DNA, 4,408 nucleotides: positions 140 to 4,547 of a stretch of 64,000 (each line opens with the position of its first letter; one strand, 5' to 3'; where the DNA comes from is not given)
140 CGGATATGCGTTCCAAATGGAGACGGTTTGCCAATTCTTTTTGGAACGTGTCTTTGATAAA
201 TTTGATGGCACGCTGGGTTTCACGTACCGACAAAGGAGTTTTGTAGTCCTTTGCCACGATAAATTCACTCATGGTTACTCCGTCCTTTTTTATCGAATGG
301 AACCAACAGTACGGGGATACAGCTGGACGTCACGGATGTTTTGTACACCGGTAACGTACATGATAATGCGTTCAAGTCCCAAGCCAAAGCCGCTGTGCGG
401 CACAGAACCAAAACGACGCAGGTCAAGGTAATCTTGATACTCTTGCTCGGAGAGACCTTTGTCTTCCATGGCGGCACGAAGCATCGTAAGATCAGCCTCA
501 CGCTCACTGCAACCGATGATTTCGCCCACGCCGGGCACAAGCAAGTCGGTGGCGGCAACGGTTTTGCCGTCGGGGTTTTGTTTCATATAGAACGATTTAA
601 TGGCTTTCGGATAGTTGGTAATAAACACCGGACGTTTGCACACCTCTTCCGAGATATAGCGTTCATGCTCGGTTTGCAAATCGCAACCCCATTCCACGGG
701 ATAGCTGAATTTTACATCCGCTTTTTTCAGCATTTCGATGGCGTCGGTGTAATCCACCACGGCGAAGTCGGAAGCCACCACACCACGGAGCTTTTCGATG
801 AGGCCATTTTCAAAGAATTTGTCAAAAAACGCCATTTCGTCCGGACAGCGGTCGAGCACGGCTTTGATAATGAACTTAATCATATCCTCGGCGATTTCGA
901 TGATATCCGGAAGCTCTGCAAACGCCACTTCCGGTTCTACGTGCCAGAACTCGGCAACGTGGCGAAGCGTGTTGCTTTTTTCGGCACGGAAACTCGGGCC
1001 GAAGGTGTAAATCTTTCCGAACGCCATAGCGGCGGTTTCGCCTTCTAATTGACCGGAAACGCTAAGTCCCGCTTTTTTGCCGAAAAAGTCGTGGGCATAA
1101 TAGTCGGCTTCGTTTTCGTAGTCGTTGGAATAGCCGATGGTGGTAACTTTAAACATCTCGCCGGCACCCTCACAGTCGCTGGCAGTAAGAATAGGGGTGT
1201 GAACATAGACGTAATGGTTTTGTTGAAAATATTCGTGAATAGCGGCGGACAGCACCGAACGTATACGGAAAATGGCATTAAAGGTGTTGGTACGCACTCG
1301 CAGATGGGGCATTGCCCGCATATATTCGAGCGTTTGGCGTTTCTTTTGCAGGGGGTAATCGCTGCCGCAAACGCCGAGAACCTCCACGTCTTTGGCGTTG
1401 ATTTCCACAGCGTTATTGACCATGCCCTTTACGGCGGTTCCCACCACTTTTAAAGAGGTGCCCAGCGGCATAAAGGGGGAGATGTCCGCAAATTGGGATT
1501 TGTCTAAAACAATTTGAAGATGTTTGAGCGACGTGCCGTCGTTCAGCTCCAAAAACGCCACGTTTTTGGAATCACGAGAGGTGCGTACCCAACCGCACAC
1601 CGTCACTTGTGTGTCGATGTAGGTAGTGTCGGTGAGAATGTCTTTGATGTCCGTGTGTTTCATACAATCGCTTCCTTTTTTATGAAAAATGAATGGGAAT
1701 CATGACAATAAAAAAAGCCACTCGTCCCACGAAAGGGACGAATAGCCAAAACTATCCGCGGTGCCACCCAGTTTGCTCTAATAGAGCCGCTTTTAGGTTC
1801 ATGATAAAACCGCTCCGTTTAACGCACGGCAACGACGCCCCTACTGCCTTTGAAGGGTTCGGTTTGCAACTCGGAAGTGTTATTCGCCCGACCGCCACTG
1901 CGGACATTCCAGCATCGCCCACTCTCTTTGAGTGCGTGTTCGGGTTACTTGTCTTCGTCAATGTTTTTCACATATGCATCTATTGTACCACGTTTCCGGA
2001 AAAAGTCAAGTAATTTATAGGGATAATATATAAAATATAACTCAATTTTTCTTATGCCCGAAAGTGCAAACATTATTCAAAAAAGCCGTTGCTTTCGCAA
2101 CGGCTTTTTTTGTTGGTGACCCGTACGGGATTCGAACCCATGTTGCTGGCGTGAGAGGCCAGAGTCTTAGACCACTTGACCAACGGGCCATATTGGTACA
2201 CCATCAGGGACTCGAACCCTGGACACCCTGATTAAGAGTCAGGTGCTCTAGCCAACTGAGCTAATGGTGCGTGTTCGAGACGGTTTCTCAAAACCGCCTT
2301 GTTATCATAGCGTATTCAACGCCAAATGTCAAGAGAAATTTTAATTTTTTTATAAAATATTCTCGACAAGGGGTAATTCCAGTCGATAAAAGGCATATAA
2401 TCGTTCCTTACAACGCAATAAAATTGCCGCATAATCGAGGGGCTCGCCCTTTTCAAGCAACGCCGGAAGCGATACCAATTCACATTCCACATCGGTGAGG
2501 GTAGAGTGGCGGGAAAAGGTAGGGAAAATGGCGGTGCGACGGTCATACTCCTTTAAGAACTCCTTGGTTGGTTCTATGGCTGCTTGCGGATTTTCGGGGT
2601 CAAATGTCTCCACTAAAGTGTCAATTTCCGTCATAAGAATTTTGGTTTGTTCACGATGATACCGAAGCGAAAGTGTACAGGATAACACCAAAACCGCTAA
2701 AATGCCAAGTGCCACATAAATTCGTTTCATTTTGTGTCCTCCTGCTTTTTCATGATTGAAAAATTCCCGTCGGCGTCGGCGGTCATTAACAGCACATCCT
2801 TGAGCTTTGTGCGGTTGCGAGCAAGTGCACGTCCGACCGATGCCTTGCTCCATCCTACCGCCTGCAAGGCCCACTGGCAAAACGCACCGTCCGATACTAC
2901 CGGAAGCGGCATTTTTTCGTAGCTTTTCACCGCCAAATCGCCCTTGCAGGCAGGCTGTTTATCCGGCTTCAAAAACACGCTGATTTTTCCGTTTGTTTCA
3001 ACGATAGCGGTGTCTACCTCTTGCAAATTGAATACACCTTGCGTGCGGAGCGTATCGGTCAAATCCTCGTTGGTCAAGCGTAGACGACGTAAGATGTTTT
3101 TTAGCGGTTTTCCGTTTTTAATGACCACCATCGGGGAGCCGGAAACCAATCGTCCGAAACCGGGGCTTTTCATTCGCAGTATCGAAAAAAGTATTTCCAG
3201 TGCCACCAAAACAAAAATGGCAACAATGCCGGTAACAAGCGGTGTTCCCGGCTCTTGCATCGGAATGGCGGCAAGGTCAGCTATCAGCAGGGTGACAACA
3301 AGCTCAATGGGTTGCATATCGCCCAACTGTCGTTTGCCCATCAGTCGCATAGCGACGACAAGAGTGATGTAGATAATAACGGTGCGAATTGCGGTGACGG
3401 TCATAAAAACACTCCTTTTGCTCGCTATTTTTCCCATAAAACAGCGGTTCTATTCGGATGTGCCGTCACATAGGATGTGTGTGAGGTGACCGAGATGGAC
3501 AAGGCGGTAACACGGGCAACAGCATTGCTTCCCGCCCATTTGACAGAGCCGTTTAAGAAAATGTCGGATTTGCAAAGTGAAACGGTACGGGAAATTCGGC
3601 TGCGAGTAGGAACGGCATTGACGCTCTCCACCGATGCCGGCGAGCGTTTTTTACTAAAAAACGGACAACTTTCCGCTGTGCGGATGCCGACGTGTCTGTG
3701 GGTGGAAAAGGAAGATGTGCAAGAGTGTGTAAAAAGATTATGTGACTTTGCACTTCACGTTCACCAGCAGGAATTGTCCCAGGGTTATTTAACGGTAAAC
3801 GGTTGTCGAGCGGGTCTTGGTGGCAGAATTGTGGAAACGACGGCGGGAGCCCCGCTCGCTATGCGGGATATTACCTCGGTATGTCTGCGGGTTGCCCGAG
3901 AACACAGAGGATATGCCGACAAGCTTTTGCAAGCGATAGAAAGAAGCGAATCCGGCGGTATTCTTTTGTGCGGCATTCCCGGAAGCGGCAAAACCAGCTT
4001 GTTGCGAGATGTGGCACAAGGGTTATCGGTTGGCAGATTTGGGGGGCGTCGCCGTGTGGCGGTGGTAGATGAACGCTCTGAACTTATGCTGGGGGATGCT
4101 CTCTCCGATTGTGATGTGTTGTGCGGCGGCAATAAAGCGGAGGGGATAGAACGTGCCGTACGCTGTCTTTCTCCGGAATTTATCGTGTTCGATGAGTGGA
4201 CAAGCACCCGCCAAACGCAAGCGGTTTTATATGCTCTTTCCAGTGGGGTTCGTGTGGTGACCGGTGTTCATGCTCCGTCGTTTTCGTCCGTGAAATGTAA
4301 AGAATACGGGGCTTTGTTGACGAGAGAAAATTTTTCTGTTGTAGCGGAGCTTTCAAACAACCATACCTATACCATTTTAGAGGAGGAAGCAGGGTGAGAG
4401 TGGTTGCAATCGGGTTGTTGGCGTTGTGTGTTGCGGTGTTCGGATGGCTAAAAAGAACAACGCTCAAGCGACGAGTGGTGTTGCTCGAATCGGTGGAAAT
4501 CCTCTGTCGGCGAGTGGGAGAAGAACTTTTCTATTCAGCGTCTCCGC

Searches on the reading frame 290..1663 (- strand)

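Call 58: search_protein_families(library=pfam, proteins=[window:290-1663:-], max_evalue=0.00001)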
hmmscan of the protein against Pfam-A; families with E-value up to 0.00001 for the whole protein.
window:290-1663:- (457 aa): 2 families
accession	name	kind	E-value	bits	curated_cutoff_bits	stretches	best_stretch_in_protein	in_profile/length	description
PF00152.25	tRNA-synt_2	-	2e-66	224.6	25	1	117-452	7-307/308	tRNA synthetases class II (D, K and N)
PF01336.31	tRNA_anti-codon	-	3.7e-13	49.6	27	1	20-96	1-75/75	OB-fold nucleic acid binding domain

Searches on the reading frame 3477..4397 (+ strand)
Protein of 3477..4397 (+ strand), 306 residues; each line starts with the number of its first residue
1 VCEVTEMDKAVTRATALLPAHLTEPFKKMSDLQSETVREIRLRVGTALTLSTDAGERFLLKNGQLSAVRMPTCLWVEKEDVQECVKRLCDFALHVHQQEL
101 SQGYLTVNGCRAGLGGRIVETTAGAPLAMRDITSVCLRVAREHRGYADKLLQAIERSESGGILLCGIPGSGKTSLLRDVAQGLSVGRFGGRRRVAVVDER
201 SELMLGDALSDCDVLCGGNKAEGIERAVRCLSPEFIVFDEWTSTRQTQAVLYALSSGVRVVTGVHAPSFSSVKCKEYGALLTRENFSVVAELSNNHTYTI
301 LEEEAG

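Call 58: search_protein_families(library=pfam, proteins=[window:3477-4397:+], max_evalue=0.00001)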
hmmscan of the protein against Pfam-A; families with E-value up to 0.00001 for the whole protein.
window:3477-4397:+ (306 aa): 1 family
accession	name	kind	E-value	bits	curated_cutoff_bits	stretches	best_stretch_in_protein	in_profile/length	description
PF19568.5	Spore_III_AA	-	1.9e-34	119.6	27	1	30-288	22-282/306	Sporulation stage III, protein AA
